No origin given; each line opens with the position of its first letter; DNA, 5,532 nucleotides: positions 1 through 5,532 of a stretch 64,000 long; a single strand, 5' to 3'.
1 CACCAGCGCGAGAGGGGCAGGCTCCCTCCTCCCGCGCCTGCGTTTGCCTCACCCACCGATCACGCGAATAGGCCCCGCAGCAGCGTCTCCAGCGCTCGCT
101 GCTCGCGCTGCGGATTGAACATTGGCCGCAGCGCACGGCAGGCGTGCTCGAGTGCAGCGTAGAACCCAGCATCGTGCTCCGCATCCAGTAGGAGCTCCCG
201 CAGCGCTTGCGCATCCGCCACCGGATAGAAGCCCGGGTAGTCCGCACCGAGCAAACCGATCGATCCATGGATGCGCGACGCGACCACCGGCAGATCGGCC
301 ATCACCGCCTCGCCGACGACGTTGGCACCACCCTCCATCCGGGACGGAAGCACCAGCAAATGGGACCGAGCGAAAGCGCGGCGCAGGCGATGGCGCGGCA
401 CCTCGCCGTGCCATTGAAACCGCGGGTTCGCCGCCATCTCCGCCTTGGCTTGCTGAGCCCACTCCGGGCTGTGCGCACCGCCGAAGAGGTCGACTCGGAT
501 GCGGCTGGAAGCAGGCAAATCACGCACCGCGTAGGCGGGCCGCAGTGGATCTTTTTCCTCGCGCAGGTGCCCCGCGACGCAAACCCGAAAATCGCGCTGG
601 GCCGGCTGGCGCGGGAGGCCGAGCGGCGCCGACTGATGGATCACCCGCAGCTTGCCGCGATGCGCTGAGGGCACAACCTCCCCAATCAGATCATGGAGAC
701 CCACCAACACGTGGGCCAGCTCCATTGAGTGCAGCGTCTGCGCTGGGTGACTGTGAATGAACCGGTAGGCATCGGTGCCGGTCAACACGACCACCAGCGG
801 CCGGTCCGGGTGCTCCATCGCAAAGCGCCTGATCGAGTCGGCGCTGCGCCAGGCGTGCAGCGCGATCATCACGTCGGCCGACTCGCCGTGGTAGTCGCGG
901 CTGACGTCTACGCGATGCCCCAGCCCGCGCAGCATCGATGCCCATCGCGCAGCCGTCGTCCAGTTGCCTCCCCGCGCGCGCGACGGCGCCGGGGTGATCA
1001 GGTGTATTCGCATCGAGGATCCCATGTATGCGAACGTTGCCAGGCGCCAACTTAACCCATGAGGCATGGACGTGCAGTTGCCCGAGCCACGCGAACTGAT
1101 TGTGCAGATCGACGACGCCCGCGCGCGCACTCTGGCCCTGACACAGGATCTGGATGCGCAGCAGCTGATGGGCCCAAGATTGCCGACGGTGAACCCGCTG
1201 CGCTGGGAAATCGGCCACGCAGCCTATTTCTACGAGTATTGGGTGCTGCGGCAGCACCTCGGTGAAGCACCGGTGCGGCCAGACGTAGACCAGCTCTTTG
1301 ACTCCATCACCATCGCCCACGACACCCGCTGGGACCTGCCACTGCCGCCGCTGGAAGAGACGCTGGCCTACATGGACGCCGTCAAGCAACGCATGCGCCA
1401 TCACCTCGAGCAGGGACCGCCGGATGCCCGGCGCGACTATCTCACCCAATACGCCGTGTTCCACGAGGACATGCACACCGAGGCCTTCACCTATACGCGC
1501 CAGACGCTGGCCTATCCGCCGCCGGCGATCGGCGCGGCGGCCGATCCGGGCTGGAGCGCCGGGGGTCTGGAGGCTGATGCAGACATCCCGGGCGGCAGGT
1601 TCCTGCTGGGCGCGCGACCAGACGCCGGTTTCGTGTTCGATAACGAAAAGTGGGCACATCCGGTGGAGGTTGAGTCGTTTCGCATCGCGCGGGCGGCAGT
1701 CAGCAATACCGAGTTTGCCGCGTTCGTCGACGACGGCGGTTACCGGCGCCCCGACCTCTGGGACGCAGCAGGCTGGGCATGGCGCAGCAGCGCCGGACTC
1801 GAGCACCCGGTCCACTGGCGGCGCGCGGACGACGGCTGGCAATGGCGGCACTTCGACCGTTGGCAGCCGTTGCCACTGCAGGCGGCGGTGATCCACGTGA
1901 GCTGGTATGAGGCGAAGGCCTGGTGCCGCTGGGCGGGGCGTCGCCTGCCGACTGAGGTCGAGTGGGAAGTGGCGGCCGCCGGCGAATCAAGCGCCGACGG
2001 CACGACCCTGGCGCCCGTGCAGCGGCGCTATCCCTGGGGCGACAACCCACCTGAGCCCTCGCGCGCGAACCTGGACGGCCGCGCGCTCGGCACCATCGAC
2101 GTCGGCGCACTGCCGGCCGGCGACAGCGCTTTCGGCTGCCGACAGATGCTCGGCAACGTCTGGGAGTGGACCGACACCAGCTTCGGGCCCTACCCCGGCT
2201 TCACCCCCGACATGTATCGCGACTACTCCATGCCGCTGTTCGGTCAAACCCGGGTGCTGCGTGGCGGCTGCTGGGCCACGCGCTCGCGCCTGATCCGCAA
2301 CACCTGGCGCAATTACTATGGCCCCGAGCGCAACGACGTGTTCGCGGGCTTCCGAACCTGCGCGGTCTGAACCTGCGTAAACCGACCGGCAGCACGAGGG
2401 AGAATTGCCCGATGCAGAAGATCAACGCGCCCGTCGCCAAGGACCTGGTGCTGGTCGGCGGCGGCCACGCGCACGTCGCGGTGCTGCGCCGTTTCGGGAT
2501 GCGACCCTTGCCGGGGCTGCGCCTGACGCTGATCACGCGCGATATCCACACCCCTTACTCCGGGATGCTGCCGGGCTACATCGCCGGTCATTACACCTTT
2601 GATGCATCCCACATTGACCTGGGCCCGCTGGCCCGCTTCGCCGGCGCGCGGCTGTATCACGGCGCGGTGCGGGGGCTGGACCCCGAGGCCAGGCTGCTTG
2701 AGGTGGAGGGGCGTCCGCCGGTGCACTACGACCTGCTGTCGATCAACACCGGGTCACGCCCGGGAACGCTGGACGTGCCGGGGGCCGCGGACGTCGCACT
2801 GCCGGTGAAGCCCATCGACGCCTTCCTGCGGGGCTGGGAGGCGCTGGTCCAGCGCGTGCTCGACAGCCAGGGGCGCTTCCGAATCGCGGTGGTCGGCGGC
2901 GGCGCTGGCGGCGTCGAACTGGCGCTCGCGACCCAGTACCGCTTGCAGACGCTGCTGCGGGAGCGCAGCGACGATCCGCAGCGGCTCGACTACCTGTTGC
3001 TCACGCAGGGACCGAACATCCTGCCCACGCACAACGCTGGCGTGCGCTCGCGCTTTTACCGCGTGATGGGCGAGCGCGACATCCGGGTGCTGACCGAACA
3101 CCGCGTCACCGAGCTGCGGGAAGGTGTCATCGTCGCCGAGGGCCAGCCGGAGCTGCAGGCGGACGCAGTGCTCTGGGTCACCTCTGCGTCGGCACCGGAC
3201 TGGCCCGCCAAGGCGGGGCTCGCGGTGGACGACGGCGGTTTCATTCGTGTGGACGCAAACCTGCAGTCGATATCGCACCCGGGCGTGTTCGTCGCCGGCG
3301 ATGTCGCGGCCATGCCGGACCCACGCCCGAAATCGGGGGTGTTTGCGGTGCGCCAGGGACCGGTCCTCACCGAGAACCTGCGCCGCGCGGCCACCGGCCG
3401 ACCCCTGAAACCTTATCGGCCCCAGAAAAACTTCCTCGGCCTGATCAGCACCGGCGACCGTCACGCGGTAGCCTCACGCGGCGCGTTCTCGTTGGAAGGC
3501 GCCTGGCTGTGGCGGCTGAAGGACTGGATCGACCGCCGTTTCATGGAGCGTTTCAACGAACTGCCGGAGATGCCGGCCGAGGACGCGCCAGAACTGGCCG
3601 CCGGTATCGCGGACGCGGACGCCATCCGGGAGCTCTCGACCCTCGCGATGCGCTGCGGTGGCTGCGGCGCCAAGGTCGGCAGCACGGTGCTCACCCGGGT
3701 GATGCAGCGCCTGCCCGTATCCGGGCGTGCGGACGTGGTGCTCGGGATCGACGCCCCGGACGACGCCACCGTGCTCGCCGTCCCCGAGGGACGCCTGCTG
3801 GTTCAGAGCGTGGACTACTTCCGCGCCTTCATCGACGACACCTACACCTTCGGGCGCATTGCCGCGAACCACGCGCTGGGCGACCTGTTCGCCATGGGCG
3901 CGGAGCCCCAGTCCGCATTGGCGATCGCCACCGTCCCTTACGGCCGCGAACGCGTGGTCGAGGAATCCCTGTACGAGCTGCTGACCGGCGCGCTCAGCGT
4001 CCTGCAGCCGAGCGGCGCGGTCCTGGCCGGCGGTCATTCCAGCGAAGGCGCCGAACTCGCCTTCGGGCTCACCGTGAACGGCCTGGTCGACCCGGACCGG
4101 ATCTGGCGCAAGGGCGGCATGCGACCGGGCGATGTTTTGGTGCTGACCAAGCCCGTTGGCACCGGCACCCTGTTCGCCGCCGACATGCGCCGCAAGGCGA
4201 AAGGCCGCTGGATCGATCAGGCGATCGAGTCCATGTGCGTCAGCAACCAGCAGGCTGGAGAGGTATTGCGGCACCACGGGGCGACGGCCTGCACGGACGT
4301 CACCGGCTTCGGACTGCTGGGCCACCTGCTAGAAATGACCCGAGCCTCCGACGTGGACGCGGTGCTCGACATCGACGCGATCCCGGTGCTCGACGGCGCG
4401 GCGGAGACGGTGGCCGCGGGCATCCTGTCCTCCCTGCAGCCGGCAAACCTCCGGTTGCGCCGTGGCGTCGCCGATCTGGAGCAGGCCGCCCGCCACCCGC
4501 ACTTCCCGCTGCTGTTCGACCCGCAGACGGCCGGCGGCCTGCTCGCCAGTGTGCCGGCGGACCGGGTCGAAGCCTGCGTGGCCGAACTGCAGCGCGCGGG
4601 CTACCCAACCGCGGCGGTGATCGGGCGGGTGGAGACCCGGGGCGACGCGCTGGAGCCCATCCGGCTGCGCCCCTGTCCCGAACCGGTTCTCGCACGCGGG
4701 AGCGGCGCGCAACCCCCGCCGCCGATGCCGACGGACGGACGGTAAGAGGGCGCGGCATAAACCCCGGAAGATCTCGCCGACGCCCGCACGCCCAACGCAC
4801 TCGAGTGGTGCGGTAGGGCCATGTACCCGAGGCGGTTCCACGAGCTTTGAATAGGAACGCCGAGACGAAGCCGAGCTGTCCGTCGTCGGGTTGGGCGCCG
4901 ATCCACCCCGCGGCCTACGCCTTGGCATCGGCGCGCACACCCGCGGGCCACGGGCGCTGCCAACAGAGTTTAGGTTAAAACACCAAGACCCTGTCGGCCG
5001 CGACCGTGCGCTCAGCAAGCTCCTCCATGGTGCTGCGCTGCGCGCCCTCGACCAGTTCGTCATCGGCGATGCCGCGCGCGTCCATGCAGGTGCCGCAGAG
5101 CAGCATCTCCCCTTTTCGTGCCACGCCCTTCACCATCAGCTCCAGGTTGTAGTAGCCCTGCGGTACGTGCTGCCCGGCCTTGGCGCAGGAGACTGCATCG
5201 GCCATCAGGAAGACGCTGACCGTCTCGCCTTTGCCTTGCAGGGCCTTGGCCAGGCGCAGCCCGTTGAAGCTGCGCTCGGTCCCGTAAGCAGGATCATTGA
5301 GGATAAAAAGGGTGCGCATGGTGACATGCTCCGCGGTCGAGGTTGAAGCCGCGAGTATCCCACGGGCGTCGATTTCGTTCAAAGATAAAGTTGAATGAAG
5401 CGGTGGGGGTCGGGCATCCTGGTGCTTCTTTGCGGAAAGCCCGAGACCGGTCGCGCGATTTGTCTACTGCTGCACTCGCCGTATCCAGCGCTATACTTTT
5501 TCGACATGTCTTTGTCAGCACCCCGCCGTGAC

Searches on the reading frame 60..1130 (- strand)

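Call 15: search_protein_families(library=pfam, proteins=[window:60-1130:-])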
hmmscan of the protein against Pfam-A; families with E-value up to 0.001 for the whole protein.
window:60-1130:- (356 aa): 3 families
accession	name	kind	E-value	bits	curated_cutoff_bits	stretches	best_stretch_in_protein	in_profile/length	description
PF00534.26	Glycos_transf_1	-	6.5e-14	52.3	26.4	1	179-326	14-164/172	Glycosyl transferases group 1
PF13692.12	Glyco_trans_1_4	-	3.3e-12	47.3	27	1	184-310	5-132/142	Glycosyl transferases group 1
PF20706.3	GT4-conflict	-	3.8e-05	23.3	26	1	176-311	192-335/385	Family 4 Glycosyltransferase in conflict systems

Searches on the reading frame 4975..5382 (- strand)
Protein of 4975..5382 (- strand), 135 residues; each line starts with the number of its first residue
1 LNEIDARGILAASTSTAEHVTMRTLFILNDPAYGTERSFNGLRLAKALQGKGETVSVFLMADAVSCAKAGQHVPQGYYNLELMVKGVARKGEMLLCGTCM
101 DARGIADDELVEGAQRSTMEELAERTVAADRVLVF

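Call 15: search_protein_families(library=pfam, proteins=[window:4975-5382:-])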
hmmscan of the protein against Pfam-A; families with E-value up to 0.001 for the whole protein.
window:4975-5382:- (135 aa): 1 family
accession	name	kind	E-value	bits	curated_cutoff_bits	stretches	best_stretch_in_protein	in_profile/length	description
PF02635.20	DsrE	-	7.8e-23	81.3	22.7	1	22-135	1-116/116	DsrE/DsrF-like family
